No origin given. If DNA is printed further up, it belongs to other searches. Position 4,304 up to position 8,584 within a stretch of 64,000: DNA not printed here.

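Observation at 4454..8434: FlgL (HAP3) expanded to 1326 aa by an insert of about 1050 residues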

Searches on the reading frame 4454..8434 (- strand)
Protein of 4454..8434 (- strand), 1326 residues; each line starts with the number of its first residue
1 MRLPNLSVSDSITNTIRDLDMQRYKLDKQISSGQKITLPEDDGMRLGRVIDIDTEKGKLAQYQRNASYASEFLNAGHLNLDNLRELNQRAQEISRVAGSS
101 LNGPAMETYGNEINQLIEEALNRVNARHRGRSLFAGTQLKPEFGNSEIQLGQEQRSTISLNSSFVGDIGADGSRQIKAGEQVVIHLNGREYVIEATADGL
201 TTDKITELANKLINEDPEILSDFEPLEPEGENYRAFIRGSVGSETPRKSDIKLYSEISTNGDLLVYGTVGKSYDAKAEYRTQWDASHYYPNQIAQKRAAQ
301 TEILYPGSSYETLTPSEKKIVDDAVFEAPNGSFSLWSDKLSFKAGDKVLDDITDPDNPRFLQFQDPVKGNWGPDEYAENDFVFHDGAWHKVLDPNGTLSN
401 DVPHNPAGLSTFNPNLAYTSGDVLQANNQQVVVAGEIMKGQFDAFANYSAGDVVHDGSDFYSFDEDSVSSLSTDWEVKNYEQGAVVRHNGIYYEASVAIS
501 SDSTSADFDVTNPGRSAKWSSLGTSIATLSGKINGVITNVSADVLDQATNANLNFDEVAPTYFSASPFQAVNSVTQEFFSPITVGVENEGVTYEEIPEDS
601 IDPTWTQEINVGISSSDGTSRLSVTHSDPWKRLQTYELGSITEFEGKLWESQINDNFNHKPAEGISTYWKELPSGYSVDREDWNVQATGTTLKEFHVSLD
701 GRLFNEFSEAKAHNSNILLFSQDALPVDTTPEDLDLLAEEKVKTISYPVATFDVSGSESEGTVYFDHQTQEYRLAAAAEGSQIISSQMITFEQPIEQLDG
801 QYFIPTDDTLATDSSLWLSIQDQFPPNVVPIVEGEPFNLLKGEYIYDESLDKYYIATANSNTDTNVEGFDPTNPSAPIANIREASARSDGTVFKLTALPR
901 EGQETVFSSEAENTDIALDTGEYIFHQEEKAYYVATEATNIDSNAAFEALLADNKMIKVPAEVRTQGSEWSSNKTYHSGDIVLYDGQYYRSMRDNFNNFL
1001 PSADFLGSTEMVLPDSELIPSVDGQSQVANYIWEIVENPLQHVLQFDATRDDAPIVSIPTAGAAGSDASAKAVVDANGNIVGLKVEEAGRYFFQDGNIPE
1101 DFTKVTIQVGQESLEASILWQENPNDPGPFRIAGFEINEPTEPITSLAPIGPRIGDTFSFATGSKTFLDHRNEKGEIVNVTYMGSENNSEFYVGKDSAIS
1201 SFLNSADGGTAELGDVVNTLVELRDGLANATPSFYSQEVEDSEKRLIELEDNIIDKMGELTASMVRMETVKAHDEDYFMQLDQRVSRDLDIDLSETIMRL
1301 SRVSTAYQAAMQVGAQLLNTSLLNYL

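Call 5: search_protein_families(library=pfam, proteins=[window:4454-8434:-], max_evalue=0.01)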
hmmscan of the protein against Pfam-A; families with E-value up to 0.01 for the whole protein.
window:4454-8434:- (1326 aa): 2 families
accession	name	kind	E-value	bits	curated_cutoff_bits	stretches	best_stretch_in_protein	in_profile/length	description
PF02839.19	CBM_5_12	-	2.5e-11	43.9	26.2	1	969-990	1-22/44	Carbohydrate-binding module family 5/12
PF00669.25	Flagellin_N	-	5.5e-08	33.4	26.6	1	13-137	11-137/139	Bacterial flagellin N-terminal helical region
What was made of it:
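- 4454..8434 (-): flgL (HAP3) ORF, 1326 aa plus stop codon. Pfam Flagellin_N is present (call 5).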

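Call 6: search_protein_families(library=ncbifam, proteins=[window:4454-8434:-], max_evalue=0.01)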
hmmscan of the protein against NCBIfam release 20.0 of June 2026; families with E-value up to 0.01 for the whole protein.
window:4454-8434:- (1326 aa): 8 families
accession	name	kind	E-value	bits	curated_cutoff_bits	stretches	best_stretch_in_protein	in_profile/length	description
TIGR02550.1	flagell_flgL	equivalog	3.1e-39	135.4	127.2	2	2-199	1-189/387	flagellar hook-associated protein FlgL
NF005187.0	PRK06663.1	equivalog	1.7e-27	96.3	337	2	7-189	8-195/419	flagellar hook-associated protein 3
NF005980.0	PRK08073.1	equivalog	1.4e-19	70.5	291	2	1180-1326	149-287/287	flagellar hook-associated protein 3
NF011282.0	PRK14692.1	equivalog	6.2e-08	31.4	878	2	6-139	7-140/749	flagellar hook-associated protein FlgL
NF009361.0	PRK12717.1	equivalog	1.2e-07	30.7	407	1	25-138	25-140/524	flagellar hook-associated protein 3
NF006265.0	PRK08412.1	equivalog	1.5e-07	30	749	2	1265-1326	766-827/827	flagellar hook-associated protein FlgL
NF004669.0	PRK06008.1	equivalog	0.0015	17.9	230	0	6-138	9-139/348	flagellar hook-associated family protein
NF009445.0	PRK12803.1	equivalog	0.0021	17.3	450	1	24-124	24-124/335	flagellin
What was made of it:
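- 4454..8434 (-): TIGR02550 scores 135.4 bits against a cut-off of 127.2 (call 6).
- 4805..8014 (-): FlgL residues 141-1210: outer insert, 117.5 kDa, pI 4.2. No flagellin-type match inside it (calls 5, 6).
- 4457..4804 (-): FlgL residues 1211-1326: C-terminal D1/D0 helices. NF005980 FlgL model matches 1180-1326 (call 6).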

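Call 7: find_homologous_proteins(query=window:4457-8434:-, max_evalue=0.001)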
Query window:4457-8434:- (1326 aa): 127 proteins with E <= 0.001 among 8000 candidates; the best 120 are listed.
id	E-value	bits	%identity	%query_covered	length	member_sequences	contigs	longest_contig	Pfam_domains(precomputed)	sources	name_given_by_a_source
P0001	0.0e+0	2790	93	100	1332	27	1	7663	PF02839.20,PF00669.26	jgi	-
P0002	0.0e+0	2554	84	100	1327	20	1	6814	PF02839.20,PF00669.26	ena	-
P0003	0.0e+0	1896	66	100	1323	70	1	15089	PF02839.20,PF00669.26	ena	-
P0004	0.0e+0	1873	65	100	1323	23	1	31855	PF02839.20,PF00669.26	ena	-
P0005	0.0e+0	1865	64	100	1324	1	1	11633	PF02839.20,PF00669.26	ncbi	-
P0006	0.0e+0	1571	57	99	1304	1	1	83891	PF02839.20,PF00669.26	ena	-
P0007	0.0e+0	1566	57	99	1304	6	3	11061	PF02839.20,PF00669.26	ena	-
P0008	0.0e+0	1135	44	66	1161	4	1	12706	PF02839.20,PF00669.26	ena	-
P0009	0.0e+0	1077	45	61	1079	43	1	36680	PF02839.20,PF00669.26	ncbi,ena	-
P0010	0.0e+0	1075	47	58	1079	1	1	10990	PF02839.20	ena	-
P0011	0.0e+0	1075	45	61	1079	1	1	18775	PF02839.20,PF00669.26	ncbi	-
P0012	0.0e+0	1074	47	58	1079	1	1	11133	PF02839.20,PF00669.26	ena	-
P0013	0.0e+0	1074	45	61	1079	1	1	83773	PF02839.20,PF00669.26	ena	-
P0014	0.0e+0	1073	46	58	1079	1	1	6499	PF02839.20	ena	-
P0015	0.0e+0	1073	47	58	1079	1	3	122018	PF02839.20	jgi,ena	-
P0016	0.0e+0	1073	47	58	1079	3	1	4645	PF02839.20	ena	-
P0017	0.0e+0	1072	45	61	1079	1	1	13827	PF02839.20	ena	-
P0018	0.0e+0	1072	46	58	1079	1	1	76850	PF02839.20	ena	-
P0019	0.0e+0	1071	48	58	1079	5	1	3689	PF02839.20,PF00669.26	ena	-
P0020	0.0e+0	1071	46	58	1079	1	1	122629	PF02839.20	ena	-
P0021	0.0e+0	1066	48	54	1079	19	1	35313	PF02839.20,PF00669.26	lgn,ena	-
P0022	0.0e+0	1046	45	58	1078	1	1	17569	PF02839.20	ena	-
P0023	0.0e+0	1014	45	54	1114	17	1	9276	PF02839.20,PF00669.26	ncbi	-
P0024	1.8e-297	1008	34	68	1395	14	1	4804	PF02839.20,PF00669.26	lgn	-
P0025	3.3e-297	1007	34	68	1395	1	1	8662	PF02839.20,PF00669.26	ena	-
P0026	1.1e-296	1006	44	37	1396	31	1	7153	PF02839.20,PF00669.26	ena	-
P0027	5.0e-293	994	60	59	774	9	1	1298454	PF02839.20,PF00669.26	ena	-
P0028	1.7e-292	992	46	58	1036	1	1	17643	PF02839.20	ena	-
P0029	1.3e-290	986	33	67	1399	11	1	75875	PF00669.26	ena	-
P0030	1.2e-289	982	34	67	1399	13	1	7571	PF02839.20,PF00669.26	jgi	jgi:flagellin-like hook-associated protein FlgL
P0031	3.8e-285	968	54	27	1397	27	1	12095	PF00669.26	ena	-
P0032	9.5e-284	963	54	27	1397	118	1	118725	PF02839.20,PF00669.26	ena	-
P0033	8.1e-283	960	44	55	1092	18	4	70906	PF02839.20,PF00669.26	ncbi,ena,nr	ncbi:hypothetical protein N8920_03650 [Opitutales bacterium]|nr:hypothetical protein [Opitutales bac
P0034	4.8e-282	957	44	54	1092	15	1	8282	PF00669.26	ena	-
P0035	7.9e-282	957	41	58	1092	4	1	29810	PF02839.20,PF00669.26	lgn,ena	-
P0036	8.2e-282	956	44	54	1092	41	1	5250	PF02839.20,PF00669.26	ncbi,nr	ncbi:MAG: hypothetical protein EBS13_03115 [Verrucomicrobia bacterium]|nr:hypothetical protein [Verr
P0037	2.8e-280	951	52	31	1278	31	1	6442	PF02839.20,PF00669.26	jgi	jgi:flagellin-like hook-associated protein FlgL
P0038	1.4e-277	942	43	55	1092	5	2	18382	PF02839.20,PF00669.26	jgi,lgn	jgi:flagellin-like hook-associated protein FlgL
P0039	3.4e-277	941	43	54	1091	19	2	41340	PF02839.20,PF00669.26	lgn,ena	-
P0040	2.6e-276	938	43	38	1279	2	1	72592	PF02839.20,PF00669.26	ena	-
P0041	1.7e-274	932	60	24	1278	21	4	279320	PF02839.20,PF00669.26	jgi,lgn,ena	-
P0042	5.9e-274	930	43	38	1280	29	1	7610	PF02839.20,PF00669.26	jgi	jgi:flagellin-like hook-associated protein FlgL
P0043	2.6e-273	928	55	27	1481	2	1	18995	PF00669.26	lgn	-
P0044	1.9e-272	925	55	27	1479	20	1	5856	PF00669.26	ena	-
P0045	1.1e-271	923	54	27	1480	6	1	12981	PF02839.20,PF00669.26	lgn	-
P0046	1.4e-270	919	42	54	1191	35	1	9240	PF02839.20,PF00669.26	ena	-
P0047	1.6e-270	919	41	54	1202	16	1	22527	PF02839.20,PF00669.26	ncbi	-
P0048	4.2e-270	918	39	54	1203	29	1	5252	PF00669.26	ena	-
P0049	1.1e-269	916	54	27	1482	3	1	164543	PF00669.26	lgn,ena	-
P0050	1.3e-269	916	44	37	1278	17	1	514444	PF02839.20,PF00669.26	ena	-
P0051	4.1e-267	908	43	37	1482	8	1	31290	PF00669.26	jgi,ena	-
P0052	8.5e-267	907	44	37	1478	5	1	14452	PF02839.20,PF00669.26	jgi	jgi:flagellin-like hook-associated protein FlgL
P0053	2.8e-266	905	54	27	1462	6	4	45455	PF00669.26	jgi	jgi:flagellin-like hook-associated protein FlgL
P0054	1.2e-265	903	42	42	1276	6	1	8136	PF02839.20,PF00669.26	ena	-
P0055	8.9e-265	900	55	27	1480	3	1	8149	PF10271.15,PF00669.26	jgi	-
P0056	4.1e-263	895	48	30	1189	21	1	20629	PF00669.26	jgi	jgi:flagellin-like hook-associated protein FlgL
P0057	6.9e-261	887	52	27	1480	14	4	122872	PF02839.20,PF00669.26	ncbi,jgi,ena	-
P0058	2.9e-260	885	42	37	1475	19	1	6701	PF02839.20,PF00669.26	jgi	-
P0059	1.4e-259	883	41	54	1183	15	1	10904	PF02839.20,PF00669.26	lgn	-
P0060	2.0e-259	882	54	27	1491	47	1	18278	PF10271.15,PF00669.26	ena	-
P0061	5.6e-256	871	53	27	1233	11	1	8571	PF00669.26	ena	-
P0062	6.3e-256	871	40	56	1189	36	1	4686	PF02839.20,PF00669.26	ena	-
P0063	1.6e-253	863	39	59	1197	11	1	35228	PF00669.26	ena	-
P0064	6.0e-253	861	39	55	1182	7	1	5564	PF00669.26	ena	-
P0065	1.9e-252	859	53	27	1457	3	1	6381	PF02839.20,PF00669.26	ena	-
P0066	5.1e-252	858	40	54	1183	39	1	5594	PF00669.26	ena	-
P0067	1.1e-251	857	40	55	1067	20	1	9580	PF02839.20,PF00669.26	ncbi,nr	ncbi:MAG: hypothetical protein HN627_01155 [Opitutae bacterium]|nr:hypothetical protein [Opitutae ba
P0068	5.4e-251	854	39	55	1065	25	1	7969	PF00669.26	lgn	-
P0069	2.4e-250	852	38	58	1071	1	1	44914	PF02839.20,PF00669.26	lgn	-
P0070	2.1e-249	849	37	63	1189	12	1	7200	PF00669.26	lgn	-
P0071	7.0e-249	847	38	100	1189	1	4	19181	PF02839.20,PF00669.26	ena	-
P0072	3.3e-247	842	38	100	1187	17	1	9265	PF00669.26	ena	-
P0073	3.9e-247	842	39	55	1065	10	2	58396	PF00669.26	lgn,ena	-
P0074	1.1e-246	840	36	100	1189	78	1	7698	PF00669.26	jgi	-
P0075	3.9e-245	835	39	55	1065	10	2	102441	PF00669.26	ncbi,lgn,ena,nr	ncbi:MAG: hypothetical protein CMI26_08005 [Opitutae bacterium]|nr:hypothetical protein [Opitutae ba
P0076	5.5e-245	834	39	55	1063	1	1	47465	PF00669.26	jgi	jgi:flagellin-like hook-associated protein FlgL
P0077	1.1e-244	833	35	54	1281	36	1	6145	PF00669.26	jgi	jgi:flagellin-like hook-associated protein FlgL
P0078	3.3e-244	832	38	55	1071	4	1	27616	PF02839.20,PF00669.26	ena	-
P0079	6.9e-244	831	36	54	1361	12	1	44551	PF25934.1,PF00669.26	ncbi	-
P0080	8.9e-240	817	35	53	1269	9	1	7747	PF00669.26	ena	-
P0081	2.8e-239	816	33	54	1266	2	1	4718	PF00669.26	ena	-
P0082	6.0e-239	814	36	58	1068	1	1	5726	PF02839.20,PF00669.26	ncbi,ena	-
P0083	1.6e-235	803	38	55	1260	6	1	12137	PF02839.20,PF00669.26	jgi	-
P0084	3.0e-235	802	39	55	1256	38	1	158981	PF02839.20,PF00669.26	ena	-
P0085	4.4e-235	802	39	55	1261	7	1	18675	PF02839.20,PF00669.26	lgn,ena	-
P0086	9.1e-234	797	52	25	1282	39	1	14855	PF00669.26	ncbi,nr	ncbi:hypothetical protein OAO16_02225 [Opitutales bacterium]|nr:hypothetical protein [Opitutales bac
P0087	1.1e-232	794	37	55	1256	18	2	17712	PF02839.20,PF00669.26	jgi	jgi:flagellin-like hook-associated protein FlgL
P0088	9.7e-231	787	34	54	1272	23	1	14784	PF00669.26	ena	-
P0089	2.3e-230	786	37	55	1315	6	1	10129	PF02839.20,PF00669.26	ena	-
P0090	1.1e-228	780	37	55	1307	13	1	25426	PF02839.20,PF00669.26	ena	-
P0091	1.4e-228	780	38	55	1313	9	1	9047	PF02839.20,PF00669.26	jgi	jgi:flagellin-like hook-associated protein FlgL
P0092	1.4e-227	777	39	56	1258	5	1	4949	PF02839.20,PF00669.26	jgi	jgi:flagellin-like hook-associated protein FlgL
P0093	1.6e-227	777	38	55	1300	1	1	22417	PF02839.20,PF00669.26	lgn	-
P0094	1.3e-226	774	38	56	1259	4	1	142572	PF02839.20,PF00669.26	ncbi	-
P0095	1.5e-226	773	40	55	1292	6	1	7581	PF02839.20,PF00669.26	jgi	jgi:flagellin-like hook-associated protein FlgL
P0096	1.5e-226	773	39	56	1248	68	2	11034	PF02839.20,PF00669.26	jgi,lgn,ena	-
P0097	3.4e-226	772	38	55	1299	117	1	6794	PF02839.20,PF00669.26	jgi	-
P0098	4.2e-226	772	39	56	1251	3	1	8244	PF02839.20,PF00669.26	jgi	jgi:flagellin-like hook-associated protein FlgL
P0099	4.8e-226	772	37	56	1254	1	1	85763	PF02839.20,PF00669.26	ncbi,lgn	-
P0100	8.3e-226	771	39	56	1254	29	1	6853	PF02839.20,PF00669.26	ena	-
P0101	8.6e-225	768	39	56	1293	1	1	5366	PF02839.20,PF00669.26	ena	-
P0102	3.1e-224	766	38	55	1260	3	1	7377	PF02839.20,PF00669.26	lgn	-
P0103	3.9e-224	765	38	56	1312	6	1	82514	PF02839.20,PF00669.26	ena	-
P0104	1.5e-223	763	40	56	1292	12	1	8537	PF02839.20,PF00669.26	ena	-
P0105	6.5e-223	761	38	55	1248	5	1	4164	PF02839.20,PF00669.26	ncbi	-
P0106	6.8e-223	761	37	55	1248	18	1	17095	PF02839.20,PF00669.26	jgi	-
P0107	6.2e-222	758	36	55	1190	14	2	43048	PF02839.20,PF00669.26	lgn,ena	-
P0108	6.9e-222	758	37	56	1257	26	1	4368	PF02839.20,PF00669.26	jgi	-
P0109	4.8e-221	755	38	56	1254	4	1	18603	PF02839.20,PF00669.26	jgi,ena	-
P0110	1.9e-220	753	38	55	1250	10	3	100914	PF02839.20,PF00669.26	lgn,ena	-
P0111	8.5e-219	748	37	56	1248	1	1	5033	PF02839.20,PF00669.26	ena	-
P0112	1.0e-217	744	38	53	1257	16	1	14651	PF02839.20,PF00669.26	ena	-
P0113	3.9e-217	742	39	56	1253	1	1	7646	PF02839.20,PF00669.26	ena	-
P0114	4.9e-217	742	37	55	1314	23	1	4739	PF02839.20,PF00669.26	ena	-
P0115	6.1e-214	732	37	55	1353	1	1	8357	PF02839.20,PF00669.26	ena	-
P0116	8.6e-211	721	45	37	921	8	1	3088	PF02839.20,PF00669.26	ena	-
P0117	2.1e-210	720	35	100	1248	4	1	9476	PF02839.20,PF00669.26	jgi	jgi:flagellin-like hook-associated protein FlgL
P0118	2.2e-210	720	37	53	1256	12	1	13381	PF02839.20,PF00669.26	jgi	-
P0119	1.5e-209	717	37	55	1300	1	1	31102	PF02839.20,PF00669.26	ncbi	-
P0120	8.1e-208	711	37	54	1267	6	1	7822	PF02839.20,PF00669.26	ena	-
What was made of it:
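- Checked: Collinear full-length homologues from independent assemblies: 93% identity/1332 aa, 84%/1327 aa, 65%/1323 aa (call 7).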
